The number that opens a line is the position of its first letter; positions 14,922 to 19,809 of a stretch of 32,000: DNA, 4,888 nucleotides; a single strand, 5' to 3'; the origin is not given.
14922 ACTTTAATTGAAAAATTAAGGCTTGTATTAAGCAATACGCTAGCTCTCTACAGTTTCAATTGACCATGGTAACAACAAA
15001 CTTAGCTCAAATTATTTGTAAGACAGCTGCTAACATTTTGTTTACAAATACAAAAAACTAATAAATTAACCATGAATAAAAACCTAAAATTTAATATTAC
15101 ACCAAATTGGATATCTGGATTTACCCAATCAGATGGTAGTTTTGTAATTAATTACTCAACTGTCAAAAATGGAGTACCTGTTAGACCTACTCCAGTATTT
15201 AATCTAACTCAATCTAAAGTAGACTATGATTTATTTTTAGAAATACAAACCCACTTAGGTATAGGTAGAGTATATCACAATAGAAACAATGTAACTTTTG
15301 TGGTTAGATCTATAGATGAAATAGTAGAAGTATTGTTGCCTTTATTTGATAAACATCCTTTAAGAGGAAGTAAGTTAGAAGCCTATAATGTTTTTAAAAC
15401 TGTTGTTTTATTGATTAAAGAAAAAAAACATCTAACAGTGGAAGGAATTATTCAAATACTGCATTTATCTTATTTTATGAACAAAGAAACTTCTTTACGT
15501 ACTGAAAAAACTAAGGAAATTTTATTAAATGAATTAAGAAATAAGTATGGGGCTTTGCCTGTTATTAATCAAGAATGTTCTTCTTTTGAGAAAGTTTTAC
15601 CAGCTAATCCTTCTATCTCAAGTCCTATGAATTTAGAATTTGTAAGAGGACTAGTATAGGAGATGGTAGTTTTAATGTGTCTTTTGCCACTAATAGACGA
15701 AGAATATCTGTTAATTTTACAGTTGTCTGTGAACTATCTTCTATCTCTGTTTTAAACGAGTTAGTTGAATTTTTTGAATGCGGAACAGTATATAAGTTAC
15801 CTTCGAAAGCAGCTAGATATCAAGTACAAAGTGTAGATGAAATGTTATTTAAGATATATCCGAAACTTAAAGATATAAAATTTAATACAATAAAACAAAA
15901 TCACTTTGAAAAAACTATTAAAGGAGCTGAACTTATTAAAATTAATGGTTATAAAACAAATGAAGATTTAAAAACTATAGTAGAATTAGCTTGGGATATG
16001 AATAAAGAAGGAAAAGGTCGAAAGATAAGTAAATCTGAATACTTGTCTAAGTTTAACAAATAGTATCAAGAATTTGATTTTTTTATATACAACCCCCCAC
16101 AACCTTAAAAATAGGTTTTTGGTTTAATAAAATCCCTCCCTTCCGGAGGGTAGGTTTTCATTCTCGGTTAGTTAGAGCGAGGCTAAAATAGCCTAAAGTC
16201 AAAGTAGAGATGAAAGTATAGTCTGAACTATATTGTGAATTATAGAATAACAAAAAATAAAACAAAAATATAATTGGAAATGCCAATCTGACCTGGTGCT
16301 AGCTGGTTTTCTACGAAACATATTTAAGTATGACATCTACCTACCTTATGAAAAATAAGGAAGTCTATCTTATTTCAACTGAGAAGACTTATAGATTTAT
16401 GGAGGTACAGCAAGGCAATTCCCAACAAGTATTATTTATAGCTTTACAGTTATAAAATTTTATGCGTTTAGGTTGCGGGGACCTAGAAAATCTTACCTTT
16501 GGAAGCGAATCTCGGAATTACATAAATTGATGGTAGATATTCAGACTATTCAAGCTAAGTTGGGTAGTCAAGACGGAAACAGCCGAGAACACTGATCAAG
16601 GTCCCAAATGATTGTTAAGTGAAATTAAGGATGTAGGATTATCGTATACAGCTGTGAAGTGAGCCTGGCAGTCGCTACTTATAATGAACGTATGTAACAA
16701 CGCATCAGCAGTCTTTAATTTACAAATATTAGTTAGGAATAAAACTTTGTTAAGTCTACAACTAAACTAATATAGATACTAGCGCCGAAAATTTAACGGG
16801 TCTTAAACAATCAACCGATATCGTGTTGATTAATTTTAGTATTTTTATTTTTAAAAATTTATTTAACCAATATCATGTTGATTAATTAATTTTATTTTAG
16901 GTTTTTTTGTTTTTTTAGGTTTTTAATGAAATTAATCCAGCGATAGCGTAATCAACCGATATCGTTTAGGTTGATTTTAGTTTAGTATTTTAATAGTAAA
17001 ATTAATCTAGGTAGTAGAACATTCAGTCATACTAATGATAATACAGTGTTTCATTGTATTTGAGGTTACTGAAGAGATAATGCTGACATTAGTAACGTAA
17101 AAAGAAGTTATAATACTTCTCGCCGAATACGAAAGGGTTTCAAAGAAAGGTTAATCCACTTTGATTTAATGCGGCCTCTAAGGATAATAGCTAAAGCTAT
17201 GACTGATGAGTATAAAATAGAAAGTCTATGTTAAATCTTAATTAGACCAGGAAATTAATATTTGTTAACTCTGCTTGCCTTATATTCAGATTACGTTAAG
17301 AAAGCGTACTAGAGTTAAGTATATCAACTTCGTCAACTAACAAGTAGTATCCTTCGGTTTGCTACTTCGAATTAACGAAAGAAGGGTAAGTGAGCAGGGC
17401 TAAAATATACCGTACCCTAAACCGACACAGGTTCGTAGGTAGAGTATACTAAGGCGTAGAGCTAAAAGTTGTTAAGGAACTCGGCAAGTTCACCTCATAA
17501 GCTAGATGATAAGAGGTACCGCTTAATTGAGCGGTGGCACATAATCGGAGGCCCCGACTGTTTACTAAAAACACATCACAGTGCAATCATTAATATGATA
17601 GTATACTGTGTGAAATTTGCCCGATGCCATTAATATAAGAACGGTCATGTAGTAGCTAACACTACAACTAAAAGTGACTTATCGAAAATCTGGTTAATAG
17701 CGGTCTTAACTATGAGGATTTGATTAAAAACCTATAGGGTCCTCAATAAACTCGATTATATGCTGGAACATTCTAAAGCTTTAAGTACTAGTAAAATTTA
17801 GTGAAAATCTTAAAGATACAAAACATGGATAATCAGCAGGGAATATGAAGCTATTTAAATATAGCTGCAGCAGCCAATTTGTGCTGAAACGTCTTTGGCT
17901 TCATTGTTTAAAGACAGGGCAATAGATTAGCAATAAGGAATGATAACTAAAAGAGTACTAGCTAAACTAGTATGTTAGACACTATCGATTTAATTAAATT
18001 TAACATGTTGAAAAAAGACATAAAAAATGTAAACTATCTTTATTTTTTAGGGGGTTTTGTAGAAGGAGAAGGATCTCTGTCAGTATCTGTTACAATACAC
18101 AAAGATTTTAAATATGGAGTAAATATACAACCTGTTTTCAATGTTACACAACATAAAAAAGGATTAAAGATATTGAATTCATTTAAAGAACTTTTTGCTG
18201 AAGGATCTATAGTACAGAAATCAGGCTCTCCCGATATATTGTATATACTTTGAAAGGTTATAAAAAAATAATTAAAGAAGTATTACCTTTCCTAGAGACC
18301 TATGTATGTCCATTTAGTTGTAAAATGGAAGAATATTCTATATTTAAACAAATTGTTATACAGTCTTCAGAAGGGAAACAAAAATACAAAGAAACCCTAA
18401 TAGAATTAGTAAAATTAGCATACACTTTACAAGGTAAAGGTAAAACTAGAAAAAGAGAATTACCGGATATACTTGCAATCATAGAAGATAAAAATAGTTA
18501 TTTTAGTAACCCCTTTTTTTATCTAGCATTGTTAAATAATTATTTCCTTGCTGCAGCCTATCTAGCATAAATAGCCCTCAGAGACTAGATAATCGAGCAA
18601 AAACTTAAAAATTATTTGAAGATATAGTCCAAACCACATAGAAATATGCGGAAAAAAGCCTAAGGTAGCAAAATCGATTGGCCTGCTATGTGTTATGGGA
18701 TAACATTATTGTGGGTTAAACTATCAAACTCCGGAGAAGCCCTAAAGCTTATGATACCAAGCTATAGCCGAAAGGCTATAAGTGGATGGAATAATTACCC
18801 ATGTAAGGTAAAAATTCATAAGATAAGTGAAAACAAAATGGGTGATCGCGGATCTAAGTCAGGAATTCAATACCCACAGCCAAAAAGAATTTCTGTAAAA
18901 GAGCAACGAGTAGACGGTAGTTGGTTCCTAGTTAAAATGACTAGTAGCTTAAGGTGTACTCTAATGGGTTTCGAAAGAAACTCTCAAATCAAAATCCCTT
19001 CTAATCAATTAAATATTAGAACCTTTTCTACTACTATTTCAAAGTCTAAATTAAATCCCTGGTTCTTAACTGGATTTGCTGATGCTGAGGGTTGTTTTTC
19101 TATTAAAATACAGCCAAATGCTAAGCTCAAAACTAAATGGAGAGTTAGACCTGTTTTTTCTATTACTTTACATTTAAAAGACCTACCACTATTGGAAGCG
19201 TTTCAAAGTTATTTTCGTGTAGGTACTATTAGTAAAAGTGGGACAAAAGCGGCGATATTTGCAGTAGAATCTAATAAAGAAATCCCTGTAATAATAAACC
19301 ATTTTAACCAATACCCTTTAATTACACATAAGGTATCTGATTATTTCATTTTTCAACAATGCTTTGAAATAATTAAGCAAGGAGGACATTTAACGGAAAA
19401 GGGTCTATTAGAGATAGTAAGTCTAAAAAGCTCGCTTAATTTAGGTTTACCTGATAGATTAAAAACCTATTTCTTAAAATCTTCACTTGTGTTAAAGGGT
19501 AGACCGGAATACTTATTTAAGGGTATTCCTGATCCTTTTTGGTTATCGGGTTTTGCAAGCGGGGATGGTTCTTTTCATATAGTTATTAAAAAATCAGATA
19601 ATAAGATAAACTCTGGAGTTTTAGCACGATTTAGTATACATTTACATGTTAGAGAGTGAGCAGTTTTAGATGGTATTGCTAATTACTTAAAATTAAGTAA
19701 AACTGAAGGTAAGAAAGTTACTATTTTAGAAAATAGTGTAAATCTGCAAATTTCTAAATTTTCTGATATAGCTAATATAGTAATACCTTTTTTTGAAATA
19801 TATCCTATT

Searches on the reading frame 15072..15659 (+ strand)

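Call 8: search_protein_families(library=pfam, proteins=[window:15072-15659:+])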
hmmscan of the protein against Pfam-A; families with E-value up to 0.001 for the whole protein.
window:15072-15659:+ (195 aa): 1 family
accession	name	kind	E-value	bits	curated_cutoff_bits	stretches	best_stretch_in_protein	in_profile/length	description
PF00961.24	LAGLIDADG_1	-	1.6e-18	67.9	23.1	1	14-111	1-101/102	LAGLIDADG endonuclease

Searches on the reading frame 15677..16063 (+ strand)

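Call 8: search_protein_families(library=pfam, proteins=[window:15677-16063:+])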
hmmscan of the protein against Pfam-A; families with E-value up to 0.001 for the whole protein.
window:15677-16063:+ (128 aa): 1 family
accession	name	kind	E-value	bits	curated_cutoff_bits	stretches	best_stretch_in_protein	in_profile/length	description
PF00961.24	LAGLIDADG_1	-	3.4e-06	28.3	23.1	1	9-82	26-100/102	LAGLIDADG endonuclease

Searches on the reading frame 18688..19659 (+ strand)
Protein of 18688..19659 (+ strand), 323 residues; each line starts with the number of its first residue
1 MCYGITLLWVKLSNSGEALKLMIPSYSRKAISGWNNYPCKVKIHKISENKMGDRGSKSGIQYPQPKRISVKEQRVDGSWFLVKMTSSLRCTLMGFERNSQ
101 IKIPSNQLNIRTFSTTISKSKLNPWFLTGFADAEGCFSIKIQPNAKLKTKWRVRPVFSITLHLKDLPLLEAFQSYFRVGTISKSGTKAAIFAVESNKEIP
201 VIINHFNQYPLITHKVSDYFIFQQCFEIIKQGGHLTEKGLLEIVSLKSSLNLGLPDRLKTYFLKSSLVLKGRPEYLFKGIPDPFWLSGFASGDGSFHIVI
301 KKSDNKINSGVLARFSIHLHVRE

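Call 8: search_protein_families(library=pfam, proteins=[window:18688-19659:+])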
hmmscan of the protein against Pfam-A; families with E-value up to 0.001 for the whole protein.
window:18688-19659:+ (323 aa): 1 family
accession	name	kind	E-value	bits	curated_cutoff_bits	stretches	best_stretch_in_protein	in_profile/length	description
PF00961.24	LAGLIDADG_1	-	5.3e-35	120.8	23.1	2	127-225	1-101/102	LAGLIDADG endonuclease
